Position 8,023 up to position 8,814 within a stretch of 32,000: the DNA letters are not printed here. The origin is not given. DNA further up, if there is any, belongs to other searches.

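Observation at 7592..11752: Four-copy ~80-nt element: conserved box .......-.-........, exactly 17 nt, -10-like hexamer, covarying hairpin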

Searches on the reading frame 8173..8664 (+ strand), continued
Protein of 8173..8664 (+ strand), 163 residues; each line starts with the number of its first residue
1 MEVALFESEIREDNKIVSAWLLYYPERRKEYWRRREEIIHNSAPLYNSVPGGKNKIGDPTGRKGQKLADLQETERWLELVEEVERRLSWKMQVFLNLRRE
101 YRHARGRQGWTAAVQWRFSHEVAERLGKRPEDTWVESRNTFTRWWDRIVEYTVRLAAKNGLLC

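Call 44: search_protein_families(library=pfam, alignment_id=A4, max_evalue=0.1)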
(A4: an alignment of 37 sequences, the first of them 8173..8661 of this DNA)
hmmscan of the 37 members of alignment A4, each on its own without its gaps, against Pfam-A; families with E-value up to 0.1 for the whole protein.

A. member 1, window:8173-8661:+ (163 aa): 1 family
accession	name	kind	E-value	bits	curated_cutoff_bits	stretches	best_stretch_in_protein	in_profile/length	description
PF20593.3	DUF6793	-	0.083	13.4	27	0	111-140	24-53/107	Family of unknown function (DUF6793)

B. families by the number of members that match (of 37 scanned): 8 families
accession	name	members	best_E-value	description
PF06347.19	SH3_4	1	0.0047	Bacterial SH3 domain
PF04981.18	NMD3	1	0.014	NMD3 family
PF01652.23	IF4E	1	0.021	Eukaryotic initiation factor 4E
PF16989.10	T6SS_VasJ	1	0.028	Type VI secretion, EvfE, EvfF, ImpA, BimE, VC_A0119, VasJ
PF09611.15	Cas_Csy1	1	0.03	CRISPR-associated protein (Cas_Csy1)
PF06295.17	ZapG-like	1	0.038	Z-ring associated protein G-like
PF24319.2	DUF7491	1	0.079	Coiled-coil region of unknown function (DUF7491)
PF20593.3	DUF6793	1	0.083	Family of unknown function (DUF6793)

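Call 45: search_solved_structures(query=A4, max_evalue=10)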
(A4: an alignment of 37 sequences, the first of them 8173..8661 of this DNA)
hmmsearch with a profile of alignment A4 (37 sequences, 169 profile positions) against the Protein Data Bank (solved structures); distinct sequences matched with E-value up to 10: 0.

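Call 46: search_dna_similar(query=window:8173-8661:+, collection=phages, mode=protein, max_evalue=0.01)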
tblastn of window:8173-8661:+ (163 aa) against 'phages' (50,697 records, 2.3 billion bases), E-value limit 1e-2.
No match.

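Call 74: list_cluster_members(proteins=[window:8173-8661:+, window:12881-14344:+, window:5327-6826:-])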
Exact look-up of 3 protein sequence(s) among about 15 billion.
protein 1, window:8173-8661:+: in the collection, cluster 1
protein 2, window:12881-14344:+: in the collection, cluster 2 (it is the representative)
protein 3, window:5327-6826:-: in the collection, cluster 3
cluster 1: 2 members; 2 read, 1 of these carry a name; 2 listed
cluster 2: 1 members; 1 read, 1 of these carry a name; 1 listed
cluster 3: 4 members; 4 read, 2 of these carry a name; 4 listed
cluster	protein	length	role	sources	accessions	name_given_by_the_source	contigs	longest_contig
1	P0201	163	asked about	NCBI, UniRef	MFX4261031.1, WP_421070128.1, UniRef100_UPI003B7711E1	hypothetical protein ACOBQJ_02395 [Pelotomaculum propionicicum] | hypothetical protein n=1 Tax=Pelotomaculum propionicicum TaxID=258475 RepID=UPI003B7711E1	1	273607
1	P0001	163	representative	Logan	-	-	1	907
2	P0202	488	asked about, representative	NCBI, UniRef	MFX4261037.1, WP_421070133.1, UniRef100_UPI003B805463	phage tail sheath subtilisin-like domain-containing protein [Pelotomaculum propionicicum] | phage tail sheath subtilisin-like domain-containing protein n=1 Tax=Pelotomaculum ...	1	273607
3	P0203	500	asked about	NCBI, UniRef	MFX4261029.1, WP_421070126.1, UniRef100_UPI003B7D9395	threonine synthase [Pelotomaculum propionicicum] | threonine synthase n=1 Tax=Pelotomaculum propionicicum TaxID=258475 RepID=UPI003B7D9395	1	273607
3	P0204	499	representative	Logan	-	-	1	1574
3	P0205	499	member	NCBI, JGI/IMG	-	threonine synthase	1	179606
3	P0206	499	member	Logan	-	-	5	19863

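Call 87: find_encoding_contigs(protein=P0031, flank=3000, max_places=1)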
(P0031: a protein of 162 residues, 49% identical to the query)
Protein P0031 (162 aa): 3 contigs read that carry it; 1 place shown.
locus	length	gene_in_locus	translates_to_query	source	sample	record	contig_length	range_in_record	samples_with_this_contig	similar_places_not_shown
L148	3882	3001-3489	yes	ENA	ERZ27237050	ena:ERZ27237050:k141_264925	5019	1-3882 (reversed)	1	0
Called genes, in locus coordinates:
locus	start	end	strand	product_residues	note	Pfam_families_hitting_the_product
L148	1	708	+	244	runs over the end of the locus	PF01507:PAPS_reduct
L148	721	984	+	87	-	-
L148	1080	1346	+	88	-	-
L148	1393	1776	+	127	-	PF18066:Phage_ABA_S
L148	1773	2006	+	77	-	PF19579:FtsL_2 (weak)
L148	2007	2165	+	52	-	-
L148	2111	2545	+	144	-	-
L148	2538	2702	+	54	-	-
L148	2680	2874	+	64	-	-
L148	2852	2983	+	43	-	-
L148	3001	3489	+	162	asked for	-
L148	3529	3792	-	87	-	-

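Call 88: find_encoding_contigs(protein=P0020, flank=6000, max_places=1)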
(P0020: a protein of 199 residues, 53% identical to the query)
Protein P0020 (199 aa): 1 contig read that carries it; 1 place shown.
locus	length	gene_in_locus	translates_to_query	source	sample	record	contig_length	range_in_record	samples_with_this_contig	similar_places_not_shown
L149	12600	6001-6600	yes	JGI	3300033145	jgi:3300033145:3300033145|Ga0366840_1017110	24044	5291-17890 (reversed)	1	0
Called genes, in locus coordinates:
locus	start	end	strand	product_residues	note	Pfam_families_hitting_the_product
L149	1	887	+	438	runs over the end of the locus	PF13481:AAA_25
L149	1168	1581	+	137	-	-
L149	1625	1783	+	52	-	-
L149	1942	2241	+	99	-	-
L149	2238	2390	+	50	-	-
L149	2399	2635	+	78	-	-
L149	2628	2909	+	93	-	-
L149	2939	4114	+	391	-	PF07505:DUF5131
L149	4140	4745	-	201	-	-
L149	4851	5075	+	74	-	-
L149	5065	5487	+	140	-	PF05866:RusA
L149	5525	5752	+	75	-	-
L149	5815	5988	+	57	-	-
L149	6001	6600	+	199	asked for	-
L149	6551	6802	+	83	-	-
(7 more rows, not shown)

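Call 89: find_encoding_contigs(protein=P0033, flank=3000, max_places=1)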
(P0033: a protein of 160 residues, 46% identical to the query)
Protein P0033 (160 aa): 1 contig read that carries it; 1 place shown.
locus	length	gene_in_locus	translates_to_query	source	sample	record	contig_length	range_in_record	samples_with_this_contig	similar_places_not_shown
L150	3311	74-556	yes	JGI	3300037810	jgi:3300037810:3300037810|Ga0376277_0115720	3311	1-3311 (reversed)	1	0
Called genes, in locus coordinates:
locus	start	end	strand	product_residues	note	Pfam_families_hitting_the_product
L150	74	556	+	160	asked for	-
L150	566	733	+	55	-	-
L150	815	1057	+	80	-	-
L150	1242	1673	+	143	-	-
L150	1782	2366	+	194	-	-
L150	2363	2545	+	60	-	-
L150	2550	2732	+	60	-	-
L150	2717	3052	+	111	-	PF21431:Col-Pyo_DNase (weak), PF01844:HNH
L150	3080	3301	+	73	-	-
